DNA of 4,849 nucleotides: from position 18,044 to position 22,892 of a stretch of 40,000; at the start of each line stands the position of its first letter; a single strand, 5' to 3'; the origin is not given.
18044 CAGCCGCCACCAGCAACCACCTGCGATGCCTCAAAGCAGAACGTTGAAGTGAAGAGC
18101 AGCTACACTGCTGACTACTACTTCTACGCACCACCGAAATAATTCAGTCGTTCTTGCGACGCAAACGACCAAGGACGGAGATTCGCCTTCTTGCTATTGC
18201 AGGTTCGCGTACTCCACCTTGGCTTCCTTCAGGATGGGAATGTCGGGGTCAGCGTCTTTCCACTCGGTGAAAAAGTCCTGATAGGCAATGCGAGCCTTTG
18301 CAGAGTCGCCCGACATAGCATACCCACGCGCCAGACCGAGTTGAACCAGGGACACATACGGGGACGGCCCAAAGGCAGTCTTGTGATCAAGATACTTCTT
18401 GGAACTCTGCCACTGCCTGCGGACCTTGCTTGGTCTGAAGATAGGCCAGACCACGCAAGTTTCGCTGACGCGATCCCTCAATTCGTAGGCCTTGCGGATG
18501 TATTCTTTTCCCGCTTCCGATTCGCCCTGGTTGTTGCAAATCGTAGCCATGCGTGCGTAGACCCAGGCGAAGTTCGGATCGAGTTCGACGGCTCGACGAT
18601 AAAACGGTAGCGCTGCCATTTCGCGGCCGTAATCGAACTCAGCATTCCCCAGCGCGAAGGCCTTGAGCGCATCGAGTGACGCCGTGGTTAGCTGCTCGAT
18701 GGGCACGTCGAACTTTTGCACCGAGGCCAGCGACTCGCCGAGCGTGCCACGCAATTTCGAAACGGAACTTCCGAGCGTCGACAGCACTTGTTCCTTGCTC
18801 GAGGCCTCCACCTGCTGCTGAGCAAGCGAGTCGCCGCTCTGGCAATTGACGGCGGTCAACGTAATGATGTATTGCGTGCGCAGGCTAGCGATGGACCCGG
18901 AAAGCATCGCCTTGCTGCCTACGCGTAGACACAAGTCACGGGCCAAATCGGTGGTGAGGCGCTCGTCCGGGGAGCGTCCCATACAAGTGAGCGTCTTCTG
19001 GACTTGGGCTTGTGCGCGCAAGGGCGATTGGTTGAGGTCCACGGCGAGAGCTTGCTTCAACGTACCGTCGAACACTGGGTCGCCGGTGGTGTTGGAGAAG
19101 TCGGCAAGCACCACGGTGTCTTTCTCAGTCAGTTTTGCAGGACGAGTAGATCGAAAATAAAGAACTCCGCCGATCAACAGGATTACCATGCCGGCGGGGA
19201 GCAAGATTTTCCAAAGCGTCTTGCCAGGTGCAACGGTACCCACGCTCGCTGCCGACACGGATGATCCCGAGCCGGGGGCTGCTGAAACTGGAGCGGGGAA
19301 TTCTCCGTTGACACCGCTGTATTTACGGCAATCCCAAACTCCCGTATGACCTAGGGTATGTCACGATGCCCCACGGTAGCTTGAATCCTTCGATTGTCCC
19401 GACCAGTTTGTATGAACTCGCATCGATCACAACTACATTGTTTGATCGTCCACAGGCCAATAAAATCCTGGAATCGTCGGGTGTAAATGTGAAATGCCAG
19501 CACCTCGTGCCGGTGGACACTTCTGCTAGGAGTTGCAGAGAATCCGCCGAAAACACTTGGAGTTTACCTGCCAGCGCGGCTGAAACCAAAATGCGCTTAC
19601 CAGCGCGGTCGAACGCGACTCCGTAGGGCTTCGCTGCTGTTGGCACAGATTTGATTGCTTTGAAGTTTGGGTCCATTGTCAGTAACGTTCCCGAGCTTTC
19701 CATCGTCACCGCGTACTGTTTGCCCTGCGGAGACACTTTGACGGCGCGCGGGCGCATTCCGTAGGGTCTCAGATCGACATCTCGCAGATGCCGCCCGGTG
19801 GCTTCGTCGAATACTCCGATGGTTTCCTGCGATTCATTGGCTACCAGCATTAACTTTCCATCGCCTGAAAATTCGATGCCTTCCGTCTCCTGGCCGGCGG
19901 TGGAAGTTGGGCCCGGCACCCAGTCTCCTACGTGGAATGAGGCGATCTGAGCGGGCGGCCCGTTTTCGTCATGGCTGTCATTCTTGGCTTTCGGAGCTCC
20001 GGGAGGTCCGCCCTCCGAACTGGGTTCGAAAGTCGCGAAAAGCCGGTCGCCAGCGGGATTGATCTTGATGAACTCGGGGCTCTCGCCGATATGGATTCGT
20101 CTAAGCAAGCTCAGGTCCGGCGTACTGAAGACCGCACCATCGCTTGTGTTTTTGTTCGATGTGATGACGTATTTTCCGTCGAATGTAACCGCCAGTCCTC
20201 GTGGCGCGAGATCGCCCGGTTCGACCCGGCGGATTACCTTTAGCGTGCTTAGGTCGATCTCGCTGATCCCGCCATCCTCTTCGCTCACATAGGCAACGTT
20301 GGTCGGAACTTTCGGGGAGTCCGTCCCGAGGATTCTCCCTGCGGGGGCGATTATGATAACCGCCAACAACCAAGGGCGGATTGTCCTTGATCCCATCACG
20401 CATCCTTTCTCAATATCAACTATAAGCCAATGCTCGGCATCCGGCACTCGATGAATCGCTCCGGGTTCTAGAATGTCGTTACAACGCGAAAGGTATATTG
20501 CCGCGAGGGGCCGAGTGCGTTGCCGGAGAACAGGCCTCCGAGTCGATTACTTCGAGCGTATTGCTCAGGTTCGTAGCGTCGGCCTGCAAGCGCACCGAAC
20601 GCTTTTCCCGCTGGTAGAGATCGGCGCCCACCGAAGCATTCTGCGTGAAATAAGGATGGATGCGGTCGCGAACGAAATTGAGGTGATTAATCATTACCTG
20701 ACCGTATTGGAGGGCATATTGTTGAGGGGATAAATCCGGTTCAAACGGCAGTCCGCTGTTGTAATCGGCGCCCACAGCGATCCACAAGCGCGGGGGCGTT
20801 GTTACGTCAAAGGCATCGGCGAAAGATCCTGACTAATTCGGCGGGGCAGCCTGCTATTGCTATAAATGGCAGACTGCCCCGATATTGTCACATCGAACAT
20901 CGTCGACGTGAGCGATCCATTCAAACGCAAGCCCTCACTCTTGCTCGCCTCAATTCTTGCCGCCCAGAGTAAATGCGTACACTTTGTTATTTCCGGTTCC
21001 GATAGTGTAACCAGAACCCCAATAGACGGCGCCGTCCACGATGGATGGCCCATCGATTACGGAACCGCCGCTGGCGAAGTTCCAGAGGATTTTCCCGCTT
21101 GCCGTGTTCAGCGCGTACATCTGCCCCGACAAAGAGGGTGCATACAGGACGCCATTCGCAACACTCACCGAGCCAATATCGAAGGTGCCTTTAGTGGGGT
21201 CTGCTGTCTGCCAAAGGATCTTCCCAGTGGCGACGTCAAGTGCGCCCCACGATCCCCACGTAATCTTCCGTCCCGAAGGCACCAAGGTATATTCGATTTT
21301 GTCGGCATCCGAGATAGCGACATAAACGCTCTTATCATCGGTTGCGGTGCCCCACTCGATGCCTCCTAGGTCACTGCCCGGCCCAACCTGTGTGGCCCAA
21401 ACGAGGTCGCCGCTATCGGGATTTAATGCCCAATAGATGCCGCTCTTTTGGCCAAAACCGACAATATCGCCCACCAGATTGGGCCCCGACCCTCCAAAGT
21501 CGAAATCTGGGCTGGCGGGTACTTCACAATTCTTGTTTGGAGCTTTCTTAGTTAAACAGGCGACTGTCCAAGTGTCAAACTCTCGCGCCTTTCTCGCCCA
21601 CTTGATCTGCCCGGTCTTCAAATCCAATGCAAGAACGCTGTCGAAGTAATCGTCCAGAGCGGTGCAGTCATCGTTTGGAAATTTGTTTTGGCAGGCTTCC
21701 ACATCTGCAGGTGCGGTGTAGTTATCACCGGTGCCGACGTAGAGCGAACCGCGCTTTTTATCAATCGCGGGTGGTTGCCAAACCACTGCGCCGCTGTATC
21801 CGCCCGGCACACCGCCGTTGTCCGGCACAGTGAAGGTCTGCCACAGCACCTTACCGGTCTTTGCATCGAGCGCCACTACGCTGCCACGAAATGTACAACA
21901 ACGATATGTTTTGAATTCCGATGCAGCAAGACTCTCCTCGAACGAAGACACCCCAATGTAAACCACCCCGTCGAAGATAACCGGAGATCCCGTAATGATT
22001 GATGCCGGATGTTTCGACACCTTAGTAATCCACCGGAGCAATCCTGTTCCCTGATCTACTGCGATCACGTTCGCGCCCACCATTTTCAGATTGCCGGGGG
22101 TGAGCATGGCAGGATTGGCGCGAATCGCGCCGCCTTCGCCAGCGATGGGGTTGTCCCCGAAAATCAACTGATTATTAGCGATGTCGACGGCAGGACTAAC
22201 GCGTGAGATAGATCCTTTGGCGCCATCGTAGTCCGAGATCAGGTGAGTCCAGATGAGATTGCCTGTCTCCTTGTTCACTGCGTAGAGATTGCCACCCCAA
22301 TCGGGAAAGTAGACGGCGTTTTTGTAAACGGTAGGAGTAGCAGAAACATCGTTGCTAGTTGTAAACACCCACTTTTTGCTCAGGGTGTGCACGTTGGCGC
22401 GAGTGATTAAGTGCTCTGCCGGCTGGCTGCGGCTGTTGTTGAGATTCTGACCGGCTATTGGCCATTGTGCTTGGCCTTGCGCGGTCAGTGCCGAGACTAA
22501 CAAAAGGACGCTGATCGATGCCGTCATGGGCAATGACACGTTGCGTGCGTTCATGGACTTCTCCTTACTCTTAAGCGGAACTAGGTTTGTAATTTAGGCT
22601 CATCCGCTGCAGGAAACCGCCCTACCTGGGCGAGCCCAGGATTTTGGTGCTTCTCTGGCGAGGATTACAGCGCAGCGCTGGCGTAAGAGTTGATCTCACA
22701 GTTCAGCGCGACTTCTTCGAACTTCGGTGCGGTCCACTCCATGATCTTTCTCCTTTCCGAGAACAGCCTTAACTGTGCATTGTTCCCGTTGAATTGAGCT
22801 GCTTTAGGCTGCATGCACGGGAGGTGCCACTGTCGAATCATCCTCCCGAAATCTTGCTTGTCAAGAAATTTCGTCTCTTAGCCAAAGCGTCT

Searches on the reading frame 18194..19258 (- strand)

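Call 11: search_protein_families(library=pfam, proteins=[window:18194-19258:-], max_evalue=0.001)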
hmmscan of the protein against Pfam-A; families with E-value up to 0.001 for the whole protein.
window:18194-19258:- (354 aa): 5 families
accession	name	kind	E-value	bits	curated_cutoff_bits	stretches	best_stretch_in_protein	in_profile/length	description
PF00515.34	TPR_1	-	5.3e-07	29.6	27.8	1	203-230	7-34/34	Tetratricopeptide repeat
PF13428.12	TPR_14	-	1.2e-06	29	23.5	0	202-239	6-43/44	Tetratricopeptide repeat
PF13431.12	TPR_17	-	1.1e-05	25.7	24.4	1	219-249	1-31/34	Tetratricopeptide repeat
PF13181.12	TPR_8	-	1.3e-05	25.4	25.7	0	233-261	3-31/34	Tetratricopeptide repeat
PF13424.12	TPR_12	-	6.5e-05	23.5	30.1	0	296-327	37-69/77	Tetratricopeptide repeat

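Call 79: search_protein_families(library=pfam, proteins=[window:18194-19258:-], max_evalue=1)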
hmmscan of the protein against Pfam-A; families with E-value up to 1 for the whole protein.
window:18194-19258:- (354 aa): 9 families
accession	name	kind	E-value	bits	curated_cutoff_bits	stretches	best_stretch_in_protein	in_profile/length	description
PF00515.34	TPR_1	-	5.3e-07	29.6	27.8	1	203-230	7-34/34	Tetratricopeptide repeat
PF13428.12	TPR_14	-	1.2e-06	29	23.5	1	202-239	6-43/44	Tetratricopeptide repeat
PF13431.12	TPR_17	-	1.1e-05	25.7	24.4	1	219-249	1-31/34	Tetratricopeptide repeat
PF13181.12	TPR_8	-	1.3e-05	25.4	25.7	1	233-261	3-31/34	Tetratricopeptide repeat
PF13424.12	TPR_12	-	6.5e-05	23.5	30.1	0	296-327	37-69/77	Tetratricopeptide repeat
PF13414.12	TPR_11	-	0.0015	18.7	26.8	1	204-238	1-35/42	TPR repeat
PF07719.23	TPR_2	-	0.002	18.6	27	1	201-229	5-33/34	Tetratricopeptide repeat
PF14559.12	TPR_19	-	0.0037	18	25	1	215-253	9-47/68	Tetratricopeptide repeat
PF03704.23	BTAD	-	0.028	15.2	22.1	1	140-254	7-120/146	Bacterial transcriptional activator domain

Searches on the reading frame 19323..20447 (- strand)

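Call 11: search_protein_families(library=pfam, proteins=[window:19323-20447:-], max_evalue=0.001)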
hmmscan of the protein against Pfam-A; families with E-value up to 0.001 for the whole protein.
window:19323-20447:- (374 aa): 5 families
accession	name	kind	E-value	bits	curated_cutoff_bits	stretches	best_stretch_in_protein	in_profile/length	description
PF10282.15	Lactonase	-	7.6e-14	52.1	21.7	1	186-255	244-315/344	Lactonase, 7-bladed beta-propeller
PF02239.22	Cytochrom_D1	-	1.4e-11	44.1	25.5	1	52-118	50-115/368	Cytochrome D1 heme domain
PF21783.3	YNCE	-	4.6e-10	39.8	27.1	0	196-314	208-326/339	YNCE-like beta-propeller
PF25174.1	Beta-prop_THOC3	-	2.2e-08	33.9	305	1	189-358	50-215/272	THOC3 beta-propeller domain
PF23414.1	Beta-prop_EML_2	-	9.5e-05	22.3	90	0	237-354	5-122/266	Echinoderm microtubule-associated protein second beta-propeller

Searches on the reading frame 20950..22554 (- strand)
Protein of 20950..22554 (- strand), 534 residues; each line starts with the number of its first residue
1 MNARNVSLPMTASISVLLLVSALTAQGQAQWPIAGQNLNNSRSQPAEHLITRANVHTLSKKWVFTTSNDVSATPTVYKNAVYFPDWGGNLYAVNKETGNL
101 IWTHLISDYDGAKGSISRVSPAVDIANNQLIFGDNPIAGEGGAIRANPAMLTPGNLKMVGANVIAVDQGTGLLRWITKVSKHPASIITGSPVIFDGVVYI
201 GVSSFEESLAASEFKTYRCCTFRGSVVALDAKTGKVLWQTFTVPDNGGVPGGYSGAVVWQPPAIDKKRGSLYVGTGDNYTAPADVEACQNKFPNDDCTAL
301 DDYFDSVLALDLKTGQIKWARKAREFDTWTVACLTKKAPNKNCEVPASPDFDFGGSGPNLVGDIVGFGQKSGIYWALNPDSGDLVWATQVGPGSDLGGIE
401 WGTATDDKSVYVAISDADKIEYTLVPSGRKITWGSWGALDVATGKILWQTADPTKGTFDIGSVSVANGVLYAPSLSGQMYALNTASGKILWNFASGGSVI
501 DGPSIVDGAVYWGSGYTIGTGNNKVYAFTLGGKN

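Call 11: search_protein_families(library=pfam, proteins=[window:20950-22554:-], max_evalue=0.001)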
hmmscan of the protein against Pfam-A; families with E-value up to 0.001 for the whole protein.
window:20950-22554:- (534 aa): 3 families
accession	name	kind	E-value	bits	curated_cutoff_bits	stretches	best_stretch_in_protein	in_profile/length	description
PF13360.13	PQQ_2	-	3.1e-31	109.3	27.6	4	438-526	7-86/233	Outer membrane protein assembly factor BamB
PF01011.28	PQQ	-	7.5e-20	71.6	26.7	2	183-329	158-292/595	Glucose/ethanol/alcohol dehydrogenase, beta-propeller domain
PF13570.13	Beta-prop_ACSF4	-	2.4e-17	63.8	133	2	438-514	117-192/329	Beta-alanine-activating enzyme, beta-propeller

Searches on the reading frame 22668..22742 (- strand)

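Call 79: search_protein_families(library=pfam, proteins=[window:22668-22742:-], max_evalue=1)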
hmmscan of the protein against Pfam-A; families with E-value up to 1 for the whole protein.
seq(25 aa): 1 family
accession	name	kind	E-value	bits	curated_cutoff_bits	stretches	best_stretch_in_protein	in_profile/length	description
PF08042.16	PqqA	-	1.1e-05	25.8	21.1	1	2-20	1-19/19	PqqA family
